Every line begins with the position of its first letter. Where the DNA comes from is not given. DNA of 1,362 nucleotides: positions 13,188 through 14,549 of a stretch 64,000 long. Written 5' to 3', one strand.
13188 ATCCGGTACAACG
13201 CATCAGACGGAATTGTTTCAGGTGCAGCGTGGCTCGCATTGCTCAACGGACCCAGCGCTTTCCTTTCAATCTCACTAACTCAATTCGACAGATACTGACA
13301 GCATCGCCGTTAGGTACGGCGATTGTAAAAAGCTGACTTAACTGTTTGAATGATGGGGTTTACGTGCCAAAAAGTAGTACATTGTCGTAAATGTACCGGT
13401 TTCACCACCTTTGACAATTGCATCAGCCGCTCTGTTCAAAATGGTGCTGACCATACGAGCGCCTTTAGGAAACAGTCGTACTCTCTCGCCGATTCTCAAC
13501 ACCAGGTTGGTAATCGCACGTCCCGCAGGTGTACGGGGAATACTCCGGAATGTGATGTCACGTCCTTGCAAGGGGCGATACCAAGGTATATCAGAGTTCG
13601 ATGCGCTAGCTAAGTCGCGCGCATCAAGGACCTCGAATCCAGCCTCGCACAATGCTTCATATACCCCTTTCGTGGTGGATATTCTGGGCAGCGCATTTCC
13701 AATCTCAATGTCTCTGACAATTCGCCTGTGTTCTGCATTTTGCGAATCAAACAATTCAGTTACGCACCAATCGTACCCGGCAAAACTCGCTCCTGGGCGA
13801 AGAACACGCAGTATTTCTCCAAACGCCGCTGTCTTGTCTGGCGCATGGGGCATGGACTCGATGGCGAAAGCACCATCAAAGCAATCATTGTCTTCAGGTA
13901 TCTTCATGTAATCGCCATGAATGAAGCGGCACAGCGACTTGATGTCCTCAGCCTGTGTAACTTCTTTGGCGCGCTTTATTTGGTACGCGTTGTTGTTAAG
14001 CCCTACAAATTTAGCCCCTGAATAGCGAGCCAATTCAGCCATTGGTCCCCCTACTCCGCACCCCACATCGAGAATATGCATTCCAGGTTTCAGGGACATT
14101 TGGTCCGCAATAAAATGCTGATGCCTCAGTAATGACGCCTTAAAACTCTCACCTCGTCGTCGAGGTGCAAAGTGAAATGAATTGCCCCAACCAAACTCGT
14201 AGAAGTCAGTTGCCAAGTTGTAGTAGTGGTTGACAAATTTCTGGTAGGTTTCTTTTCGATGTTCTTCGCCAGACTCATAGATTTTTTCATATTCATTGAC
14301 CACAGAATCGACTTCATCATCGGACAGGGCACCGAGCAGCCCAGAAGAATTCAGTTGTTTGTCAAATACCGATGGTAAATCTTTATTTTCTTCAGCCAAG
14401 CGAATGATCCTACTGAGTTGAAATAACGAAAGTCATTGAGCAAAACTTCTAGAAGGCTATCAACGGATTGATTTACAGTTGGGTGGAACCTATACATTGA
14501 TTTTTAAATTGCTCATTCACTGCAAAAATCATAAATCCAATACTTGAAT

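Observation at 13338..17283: Two diverged sterol C-24 methyltransferase paralogs, with a Tyr-to-Phe switch in the Region-I motif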

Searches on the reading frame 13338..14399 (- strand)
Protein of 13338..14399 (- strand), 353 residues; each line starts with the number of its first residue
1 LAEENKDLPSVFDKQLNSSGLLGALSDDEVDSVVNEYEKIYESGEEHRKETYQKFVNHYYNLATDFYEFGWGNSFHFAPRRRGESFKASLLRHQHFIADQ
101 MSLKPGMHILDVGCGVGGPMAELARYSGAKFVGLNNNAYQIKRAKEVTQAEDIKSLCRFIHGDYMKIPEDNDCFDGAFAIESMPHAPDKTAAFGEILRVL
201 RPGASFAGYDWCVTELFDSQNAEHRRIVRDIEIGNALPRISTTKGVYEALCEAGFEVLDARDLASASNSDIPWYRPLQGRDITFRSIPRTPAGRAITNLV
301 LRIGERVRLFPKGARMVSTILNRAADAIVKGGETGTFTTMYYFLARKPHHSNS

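Call 4: search_protein_families(library=pfam, proteins=[window:13341-14399:-])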
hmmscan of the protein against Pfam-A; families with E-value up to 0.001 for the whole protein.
window:13341-14399:- (353 aa): 10 families
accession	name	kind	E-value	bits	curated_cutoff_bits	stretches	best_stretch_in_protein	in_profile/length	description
PF08498.15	Sterol_MT_C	-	1.3e-18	67.3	21.7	1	288-348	5-65/66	Sterol methyltransferase C-terminal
PF08241.18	Methyltransf_11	-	4.4e-17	62.9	21.2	1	110-206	1-93/95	Methyltransferase domain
PF13847.12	Methyltransf_31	-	1.9e-16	60.5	27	1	104-217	2-119/145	Methyltransferase domain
PF13649.12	Methyltransf_25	-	3.1e-16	60.3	27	1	109-203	1-96/97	Methyltransferase domain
PF02353.26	CMAS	-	4.5e-14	52.9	27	1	48-263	2-218/273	Mycolic acid cyclopropane synthetase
PF01209.24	Ubie_methyltran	-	1.4e-09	38.1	20.1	1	94-207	36-150/233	ubiE/COQ5 methyltransferase family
PF13489.12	Methyltransf_23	-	2e-09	37.8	27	1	103-257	20-161/164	Methyltransferase domain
PF08242.18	Methyltransf_12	-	8.6e-08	33.3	30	1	110-204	1-96/98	Methyltransferase domain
PF01135.25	PCMT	-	7.4e-05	23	20.3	1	96-171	64-140/210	Protein-L-isoaspartate(D-aspartate) O-methyltransferase (PCMT)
PF05175.20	MTS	-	0.00093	19.3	23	0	97-170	23-96/170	Methyltransferase small domain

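Call 13: find_homologous_proteins(query=window:13341-14399:-, max_evalue=1e-20)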
Query window:13341-14399:- (353 aa): 2260 proteins with E <= 1e-20 among 8000 candidates; the best 120 are listed.
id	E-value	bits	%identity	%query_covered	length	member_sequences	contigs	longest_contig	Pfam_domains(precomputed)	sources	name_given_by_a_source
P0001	1.3e-234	795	97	100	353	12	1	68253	PF13847.13,PF13489.13,PF02353.27,PF13649.13,PF01209.25,PF08241.19,PF08242.19,PF08498.16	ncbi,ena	-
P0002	7.7e-201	684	86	97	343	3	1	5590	PF13847.13,PF13489.13,PF02353.27,PF13649.13,PF01209.25,PF08241.19,PF08242.19,PF08498.16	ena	-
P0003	1.1e-195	667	85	96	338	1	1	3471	PF13847.13,PF13489.13,PF02353.27,PF13649.13,PF01209.25,PF08241.19,PF08242.19,PF08498.16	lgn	-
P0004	9.3e-182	622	76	99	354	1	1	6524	PF13847.13,PF13489.13,PF02353.27,PF13649.13,PF01209.25,PF08241.19,PF08242.19,PF08498.16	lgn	-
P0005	5.0e-166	570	72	96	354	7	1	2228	PF13847.13,PF13489.13,PF02353.27,PF13649.13,PF01209.25,PF08241.19,PF08242.19,PF08498.16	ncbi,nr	ncbi:MAG: class I SAM-dependent methyltransferase [Proteobacteria bacterium]|nr:class I SAM-dependen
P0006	1.3e-165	568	70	100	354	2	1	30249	PF13847.13,PF13489.13,PF02353.27,PF13649.13,PF01209.25,PF08241.19,PF08242.19,PF08498.16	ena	-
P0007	2.4e-157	541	70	92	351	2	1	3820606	PF13847.13,PF13489.13,PF02353.27,PF13649.13,PF01209.25,PF08241.19,PF08242.19,PF08498.16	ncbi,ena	-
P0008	1.0e-155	536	68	96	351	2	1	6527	PF13847.13,PF13489.13,PF02353.27,PF13649.13,PF01209.25,PF08241.19,PF08242.19,PF08498.16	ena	-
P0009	5.0e-155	534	65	98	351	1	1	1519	PF13847.13,PF13489.13,PF02353.27,PF13649.13,PF01209.25,PF08241.19,PF08242.19,PF08498.16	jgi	-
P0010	8.4e-155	533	69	94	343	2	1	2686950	PF13847.13,PF13489.13,PF02353.27,PF13649.13,PF01209.25,PF08241.19,PF08242.19,PF08498.16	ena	-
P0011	1.8e-154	532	68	99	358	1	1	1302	PF13847.13,PF13489.13,PF02353.27,PF13649.13,PF01209.25,PF08241.19,PF08242.19,PF08498.16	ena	-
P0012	5.3e-154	530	66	99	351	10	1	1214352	PF13847.13,PF13489.13,PF02353.27,PF13649.13,PF01209.25,PF08241.19,PF08242.19,PF08498.16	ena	-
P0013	9.6e-154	529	67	94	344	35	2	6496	PF13847.13,PF13489.13,PF02353.27,PF13649.13,PF01209.25,PF08241.19,PF08242.19,PF08498.16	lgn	-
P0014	1.8e-153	528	68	95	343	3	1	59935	PF13847.13,PF13489.13,PF02353.27,PF13649.13,PF01209.25,PF08241.19,PF08242.19,PF08498.16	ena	-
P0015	2.4e-153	528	69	93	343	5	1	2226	PF13847.13,PF13489.13,PF02353.27,PF13649.13,PF01209.25,PF08241.19,PF08242.19,PF08498.16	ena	-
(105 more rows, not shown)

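Call 14: search_solved_structures(query=window:13341-14399:-, max_evalue=0.00001, show_alignments=1)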
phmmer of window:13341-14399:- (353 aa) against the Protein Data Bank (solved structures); distinct sequences matched with E-value up to 0.00001: 19.
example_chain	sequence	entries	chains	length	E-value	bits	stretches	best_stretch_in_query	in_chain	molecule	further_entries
8zc8_A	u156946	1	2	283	3.6e-19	71.9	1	93-210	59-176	MitM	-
21zq_A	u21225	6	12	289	3.8e-19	71.9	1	93-210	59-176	MitM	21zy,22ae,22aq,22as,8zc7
6uv6_A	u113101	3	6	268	4.8e-18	68.2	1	86-264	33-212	D-glucose O-methyltransferase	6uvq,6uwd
3bus_A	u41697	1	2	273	6.5e-18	67.8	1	56-213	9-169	Methyltransferase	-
5gm1_A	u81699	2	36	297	1.3e-17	66.8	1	92-265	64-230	O-methylransferase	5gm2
7v6h_A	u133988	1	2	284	2.2e-16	62.8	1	97-275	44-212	Cyclopropane fatty-acyl-phospholipid synthase-like methyltransferase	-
4pne_A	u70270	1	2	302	6.5e-16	61.2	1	88-274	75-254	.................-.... protein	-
5wp5_A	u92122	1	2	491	5e-12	48.5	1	94-215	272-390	Phosphomethylethanolamine N-methyltransferase 2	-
5wp4_A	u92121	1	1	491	4.7e-11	45.2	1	95-215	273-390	Phosphoethanolamine N-methyltransferase 1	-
6f5z_A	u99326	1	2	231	6.9e-09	38.1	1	95-260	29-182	24-sterol C-methyltransferase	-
3l8d_A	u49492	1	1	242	9.1e-09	37.7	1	101-203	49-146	Methyltransferase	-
2o57_A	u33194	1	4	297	9.2e-09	37.7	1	66-209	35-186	putative sarcosine dimethylglycine methyltransferase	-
1ve3_A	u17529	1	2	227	2e-08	36.6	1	105-217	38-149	hypothetical protein PH0226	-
3mgg_A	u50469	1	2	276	6.6e-08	34.9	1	103-207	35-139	Methyltransferase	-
7qos_A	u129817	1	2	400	8.5e-08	34.5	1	53-241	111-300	Cyclopropane-fatty-acyl-phospholipid synthase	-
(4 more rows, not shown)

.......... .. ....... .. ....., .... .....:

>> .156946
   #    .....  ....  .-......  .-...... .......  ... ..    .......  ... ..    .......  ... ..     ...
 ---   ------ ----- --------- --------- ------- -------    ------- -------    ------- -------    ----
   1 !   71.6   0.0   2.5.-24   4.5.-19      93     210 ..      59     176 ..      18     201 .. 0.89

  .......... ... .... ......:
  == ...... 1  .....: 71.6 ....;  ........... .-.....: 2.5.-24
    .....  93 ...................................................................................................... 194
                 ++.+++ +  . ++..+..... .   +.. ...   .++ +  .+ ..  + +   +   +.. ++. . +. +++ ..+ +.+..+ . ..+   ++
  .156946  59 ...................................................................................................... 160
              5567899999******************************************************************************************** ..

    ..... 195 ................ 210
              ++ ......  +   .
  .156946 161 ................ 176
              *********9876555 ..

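Call 15: find_encoding_contigs(protein=window:13338-14399:-, flank=10000, max_places=6)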
Protein window:13338-14399:- (353 aa): 3 contigs read that carry it; 2 places shown.
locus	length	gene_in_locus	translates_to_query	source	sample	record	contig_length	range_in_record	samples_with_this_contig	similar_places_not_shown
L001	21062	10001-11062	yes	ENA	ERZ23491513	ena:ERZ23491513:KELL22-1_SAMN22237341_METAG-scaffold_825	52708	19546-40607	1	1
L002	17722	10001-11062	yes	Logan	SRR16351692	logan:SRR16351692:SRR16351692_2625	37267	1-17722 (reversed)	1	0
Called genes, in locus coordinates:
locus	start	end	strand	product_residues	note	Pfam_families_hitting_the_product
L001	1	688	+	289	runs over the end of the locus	PF03372:Exo_endo_phos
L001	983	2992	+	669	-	PF05719:GPP34, PF00067:p450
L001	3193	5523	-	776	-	PF03176:MMPL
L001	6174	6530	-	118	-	-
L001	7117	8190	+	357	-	PF02353:CMAS, PF01209:Ubie_methyltran, PF13489:Methyltransf_23, PF08241:Methyltransf_11, PF08242:Methyltransf_12, PF13649:Methyltransf_25, PF13847:Methyltransf_31, PF08498:Sterol_MT_C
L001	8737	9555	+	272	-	PF07044:DUF1329 (weak), PF17131:TP_0789-like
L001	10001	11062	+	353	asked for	PF02353:CMAS, PF01209:Ubie_methyltran, PF13489:Methyltransf_23, PF08241:Methyltransf_11, PF08242:Methyltransf_12, PF13649:Methyltransf_25, PF13847:Methyltransf_31, PF08498:Sterol_MT_C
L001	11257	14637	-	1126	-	PF01266:DAO (weak), PF01494:FAD_binding_3, PF07992:Pyr_redox_2 (faint), PF08491:SE, PF00432:Prenyltrans (faint), PF13249:SQHop_cyclase_N, PF07678:TED_complement (faint), PF13243:SQHop_cyclase_C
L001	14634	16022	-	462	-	PF00067:p450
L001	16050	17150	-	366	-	PF01222:ERG4_ERG24, PF06966:DUF1295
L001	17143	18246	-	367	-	PF00355:Rieske, PF19112:VanA_C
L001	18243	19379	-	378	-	PF01370:Epimerase, PF02719:Polysacc_synt_2, PF05368:NmrA, PF01073:3Beta_HSD, PF07993:NAD_binding_4 (faint), PF13460:NAD_binding_10, PF16363:GDP_Man_Dehyd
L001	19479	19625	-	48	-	-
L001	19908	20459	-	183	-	-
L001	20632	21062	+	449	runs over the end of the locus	PF05719:GPP34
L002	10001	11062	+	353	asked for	PF02353:CMAS, PF01209:Ubie_methyltran, PF13489:Methyltransf_23, PF08241:Methyltransf_11, PF08242:Methyltransf_12, PF13649:Methyltransf_25, PF13847:Methyltransf_31, PF08498:Sterol_MT_C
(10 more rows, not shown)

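Call 16: find_encoding_contigs(protein=P0001, flank=10000, max_places=6)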
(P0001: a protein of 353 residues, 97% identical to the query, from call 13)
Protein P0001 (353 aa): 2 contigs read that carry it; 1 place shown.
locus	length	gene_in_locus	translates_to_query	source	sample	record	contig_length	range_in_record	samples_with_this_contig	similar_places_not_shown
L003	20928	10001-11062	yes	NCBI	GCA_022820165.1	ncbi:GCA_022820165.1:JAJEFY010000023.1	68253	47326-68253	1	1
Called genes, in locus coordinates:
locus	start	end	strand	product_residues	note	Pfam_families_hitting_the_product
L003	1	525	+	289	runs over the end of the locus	PF03372:Exo_endo_phos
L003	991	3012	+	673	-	PF05719:GPP34, PF00067:p450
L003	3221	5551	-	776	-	PF03176:MMPL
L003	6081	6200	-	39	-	-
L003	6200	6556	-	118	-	-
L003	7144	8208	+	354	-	PF02353:CMAS, PF01209:Ubie_methyltran, PF13489:Methyltransf_23, PF08241:Methyltransf_11, PF08242:Methyltransf_12, PF13649:Methyltransf_25, PF13847:Methyltransf_31, PF08498:Sterol_MT_C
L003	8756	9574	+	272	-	PF07044:DUF1329 (weak), PF17131:TP_0789-like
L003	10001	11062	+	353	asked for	PF02353:CMAS, PF01209:Ubie_methyltran, PF13489:Methyltransf_23, PF08241:Methyltransf_11, PF08242:Methyltransf_12, PF13649:Methyltransf_25, PF13847:Methyltransf_31, PF08498:Sterol_MT_C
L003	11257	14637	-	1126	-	PF01266:DAO (weak), PF01494:FAD_binding_3, PF07992:Pyr_redox_2 (faint), PF08491:SE, PF00432:Prenyltrans (faint), PF13249:SQHop_cyclase_N, PF07678:TED_complement (faint), PF13243:SQHop_cyclase_C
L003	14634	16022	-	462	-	PF00067:p450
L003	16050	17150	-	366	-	PF01222:ERG4_ERG24, PF06966:DUF1295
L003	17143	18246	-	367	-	PF00355:Rieske, PF19112:VanA_C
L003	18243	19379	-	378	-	PF01370:Epimerase, PF02719:Polysacc_synt_2, PF05368:NmrA, PF01073:3Beta_HSD, PF07993:NAD_binding_4 (faint), PF13460:NAD_binding_10, PF16363:GDP_Man_Dehyd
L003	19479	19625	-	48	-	-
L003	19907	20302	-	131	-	-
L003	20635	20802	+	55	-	-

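Call 22: find_related_loci(query=A1, collection=genome_contigs, flank=10000)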
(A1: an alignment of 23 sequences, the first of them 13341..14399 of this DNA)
Query A1 (353 aa) in genome_contigs; peptide patterns used: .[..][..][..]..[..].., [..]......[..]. (x = any residue, [..] = any of these).
599 stretches matched a pattern (row limit reached: there are more); 343 encode a relative of the query (tblastn E <= 1e-3); the best 80 are kept; 80 distinct loci.
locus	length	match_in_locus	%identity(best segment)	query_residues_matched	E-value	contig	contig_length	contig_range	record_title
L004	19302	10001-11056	95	2-353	0e+0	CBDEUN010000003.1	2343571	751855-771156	MAG: Arenicellales bacterium isolate ddc2e614-7ccd-4de8-a6f4-cf4be92c68d5 genome assembly, contig: contig_3, whole genom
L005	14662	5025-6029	66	17-353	1e-153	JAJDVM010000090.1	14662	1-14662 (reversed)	MAG: Defluviicoccus sp. isolate jk18x22bins.41 k141_813214, whole genome shotgun sequence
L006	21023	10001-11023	64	10-353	3e-150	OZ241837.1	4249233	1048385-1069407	MAG: Arenicellales bacterium isolate e136e302-b5bb-49f9-86ed-29cc4dfdc771 genome assembly, chromosome: 1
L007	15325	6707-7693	65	18-348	5e-150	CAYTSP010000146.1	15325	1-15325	MAG TPA_asm: uncultured Nitrospinaceae bacterium isolate SRP338948_co1_160 genome assembly, contig: k141_362259, whole g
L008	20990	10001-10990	66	22-353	6e-150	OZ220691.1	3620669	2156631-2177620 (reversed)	MAG: Gemmatimonadota bacterium isolate 1766b9ea-3269-4cc1-97f5-695b05480569 genome assembly, chromosome: 1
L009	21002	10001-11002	64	14-349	4e-147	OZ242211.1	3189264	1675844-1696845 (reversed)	MAG: Arenicellales bacterium isolate 8ed00baf-69bd-4bcc-a659-9c4d27c6f14a genome assembly, chromosome: 1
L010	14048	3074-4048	65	22-348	1e-146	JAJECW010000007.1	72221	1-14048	MAG: Pseudomonadales bacterium isolate jk18xAbins.44 k141_640247, whole genome shotgun sequence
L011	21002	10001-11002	63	17-352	2e-142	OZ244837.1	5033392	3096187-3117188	MAG: Longimicrobiales bacterium isolate 48aeeb49-8e18-4534-9786-cea19b553b3a genome assembly, chromosome: 1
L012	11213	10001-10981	62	22-351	7e-142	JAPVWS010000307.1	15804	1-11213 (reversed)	MAG: Candidatus Versatilivorator vitaminiformans isolate m_rhlh7 Seq307, whole genome shotgun sequence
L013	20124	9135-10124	64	17-348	2e-141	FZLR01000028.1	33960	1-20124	Rhodospirillaceae bacterium Spongia_Bin9 genome assembly, contig: NODE_28_length_33960_cov_5.42377, whole genome shotgun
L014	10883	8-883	68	55-348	9e-136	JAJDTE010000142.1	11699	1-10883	MAG: Gammaproteobacteria bacterium isolate jk18x11bins.53 k141_1181153, whole genome shotgun sequence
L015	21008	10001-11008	56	13-349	5e-132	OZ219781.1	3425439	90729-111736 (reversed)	MAG: Arenicellales bacterium isolate 3acc40f7-a85a-494a-900f-447d5a6f54c4 genome assembly, chromosome: 1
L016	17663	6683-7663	51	24-348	1e-106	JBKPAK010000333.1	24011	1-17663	MAG: Candidatus Methylomirabilota bacterium isolate GB_HAYS_MAG_00007 GB_HAYS_000000566699, whole genome shotgun sequenc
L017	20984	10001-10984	69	22-351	7e-157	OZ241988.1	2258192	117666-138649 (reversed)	MAG: Nitrospirales bacterium isolate a9a036fa-ce6a-47a6-b6ba-e810451c52c0 genome assembly, chromosome: 1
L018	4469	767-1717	49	32-347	3e-105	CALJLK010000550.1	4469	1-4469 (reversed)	MAG TPA_asm: uncultured Sandaracinus sp. isolate SRR1506987_bin.180_CONCOCT_v1.1_MAG genome assembly, contig: ERZ761602.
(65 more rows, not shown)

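Call 26: find_encoding_contigs(protein=P0006, flank=10000, max_places=3)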
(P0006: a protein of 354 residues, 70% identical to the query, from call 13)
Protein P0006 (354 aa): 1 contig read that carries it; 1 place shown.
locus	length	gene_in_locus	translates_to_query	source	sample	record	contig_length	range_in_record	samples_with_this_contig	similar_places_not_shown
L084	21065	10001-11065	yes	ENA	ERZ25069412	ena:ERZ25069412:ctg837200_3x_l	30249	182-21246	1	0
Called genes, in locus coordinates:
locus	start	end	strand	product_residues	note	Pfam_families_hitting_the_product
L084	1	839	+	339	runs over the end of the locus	?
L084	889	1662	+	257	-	PF00903:Glyoxalase (weak), PF22677:Ble-like_N (faint), PF18029:Glyoxalase_6 (faint), PF00903:Glyoxalase (weak)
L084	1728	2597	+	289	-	PF03372:Exo_endo_phos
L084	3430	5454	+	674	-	PF05719:GPP34, PF00067:p450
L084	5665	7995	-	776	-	PF03176:MMPL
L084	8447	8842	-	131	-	-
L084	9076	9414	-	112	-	-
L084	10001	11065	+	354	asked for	PF02353:CMAS, PF01209:Ubie_methyltran, PF13489:Methyltransf_23, PF08241:Methyltransf_11, PF08242:Methyltransf_12, PF13649:Methyltransf_25, PF13847:Methyltransf_31, PF08498:Sterol_MT_C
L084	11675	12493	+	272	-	PF07044:DUF1329 (weak), PF17131:TP_0789-like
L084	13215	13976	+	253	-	PF01209:Ubie_methyltran, PF02353:CMAS, PF13489:Methyltransf_23, PF13847:Methyltransf_31, PF08241:Methyltransf_11, PF08242:Methyltransf_12, PF13649:Methyltransf_25, PF08498:Sterol_MT_C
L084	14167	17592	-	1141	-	PF01266:DAO (weak), PF01494:FAD_binding_3, PF07992:Pyr_redox_2 (weak), PF13450:NAD_binding_8 (faint), PF08491:SE, PF13249:SQHop_cyclase_N, PF07678:TED_complement (faint), PF13243:SQHop_cyclase_C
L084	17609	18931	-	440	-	PF00067:p450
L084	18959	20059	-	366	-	PF01222:ERG4_ERG24, PF06966:DUF1295 (weak)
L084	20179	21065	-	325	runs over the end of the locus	PF00355:Rieske, PF19112:VanA_C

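Call 27: find_encoding_contigs(protein=P0004, flank=10000, max_places=3)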
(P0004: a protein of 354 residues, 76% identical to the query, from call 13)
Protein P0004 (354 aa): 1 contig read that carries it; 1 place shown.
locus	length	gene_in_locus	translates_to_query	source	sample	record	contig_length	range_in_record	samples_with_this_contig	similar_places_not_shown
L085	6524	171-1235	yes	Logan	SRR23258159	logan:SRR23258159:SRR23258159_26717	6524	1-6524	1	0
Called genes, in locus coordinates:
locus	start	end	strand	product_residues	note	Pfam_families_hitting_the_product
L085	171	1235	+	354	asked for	PF02353:CMAS, PF01209:Ubie_methyltran, PF13489:Methyltransf_23, PF08241:Methyltransf_11, PF08242:Methyltransf_12, PF13649:Methyltransf_25, PF13847:Methyltransf_31, PF08498:Sterol_MT_C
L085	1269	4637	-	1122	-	PF01266:DAO (weak), PF01494:FAD_binding_3, PF07992:Pyr_redox_2 (faint), PF13450:NAD_binding_8 (faint), PF08491:SE, PF13249:SQHop_cyclase_N, PF13243:SQHop_cyclase_C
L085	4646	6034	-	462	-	PF00067:p450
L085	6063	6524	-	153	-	?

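Call 28: find_encoding_contigs(protein=P0002, flank=10000, max_places=3)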
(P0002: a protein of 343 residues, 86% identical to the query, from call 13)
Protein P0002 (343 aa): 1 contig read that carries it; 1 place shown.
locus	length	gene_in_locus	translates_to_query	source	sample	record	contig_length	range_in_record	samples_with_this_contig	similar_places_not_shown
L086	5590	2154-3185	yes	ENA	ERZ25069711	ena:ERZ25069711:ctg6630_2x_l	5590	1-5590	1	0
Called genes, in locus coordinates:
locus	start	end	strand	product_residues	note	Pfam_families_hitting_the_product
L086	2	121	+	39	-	?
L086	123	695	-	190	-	-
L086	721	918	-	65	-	-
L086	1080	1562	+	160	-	PF00078:RVT_1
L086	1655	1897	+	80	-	-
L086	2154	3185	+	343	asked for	PF02353:CMAS, PF01209:Ubie_methyltran, PF13489:Methyltransf_23, PF13847:Methyltransf_31, PF08241:Methyltransf_11, PF08242:Methyltransf_12, PF13649:Methyltransf_25, PF08498:Sterol_MT_C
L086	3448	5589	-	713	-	?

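Call 38: find_related_loci(query=A1, collection=metagenome_contigs, flank=10000)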
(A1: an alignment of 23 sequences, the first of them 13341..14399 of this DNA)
Query A1 (353 aa) in metagenome_contigs; peptide patterns used: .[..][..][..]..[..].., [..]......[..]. (x = any residue, [..] = any of these).
600 stretches matched a pattern (row limit reached: there are more); 337 encode a relative of the query (tblastn E <= 1e-3); the best 80 are kept; 80 distinct loci.
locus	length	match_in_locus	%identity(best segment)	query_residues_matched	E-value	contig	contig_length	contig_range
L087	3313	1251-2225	68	22-348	3e-163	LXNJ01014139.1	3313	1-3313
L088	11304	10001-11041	52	2-348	7e-125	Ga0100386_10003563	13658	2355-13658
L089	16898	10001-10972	50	24-348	1e-110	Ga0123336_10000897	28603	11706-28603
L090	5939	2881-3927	49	3-348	3e-110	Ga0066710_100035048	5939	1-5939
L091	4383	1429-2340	53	44-348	4e-108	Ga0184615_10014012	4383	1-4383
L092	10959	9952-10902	49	32-347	5e-105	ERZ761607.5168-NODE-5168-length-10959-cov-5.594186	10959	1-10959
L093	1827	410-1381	48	24-348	4e-110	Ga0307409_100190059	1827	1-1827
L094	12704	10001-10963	48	28-347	9e-103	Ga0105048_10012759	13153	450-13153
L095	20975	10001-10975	44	28-348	3e-96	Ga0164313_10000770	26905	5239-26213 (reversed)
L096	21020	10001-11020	44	14-348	3e-96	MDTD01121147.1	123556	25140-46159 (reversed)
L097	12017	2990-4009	45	14-348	3e-95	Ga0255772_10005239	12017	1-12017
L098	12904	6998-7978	45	25-347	3e-93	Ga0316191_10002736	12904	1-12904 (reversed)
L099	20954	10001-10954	44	34-352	4e-90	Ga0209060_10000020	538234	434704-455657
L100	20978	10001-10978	41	23-348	3e-89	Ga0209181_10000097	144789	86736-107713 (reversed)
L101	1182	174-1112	43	34-348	4e-96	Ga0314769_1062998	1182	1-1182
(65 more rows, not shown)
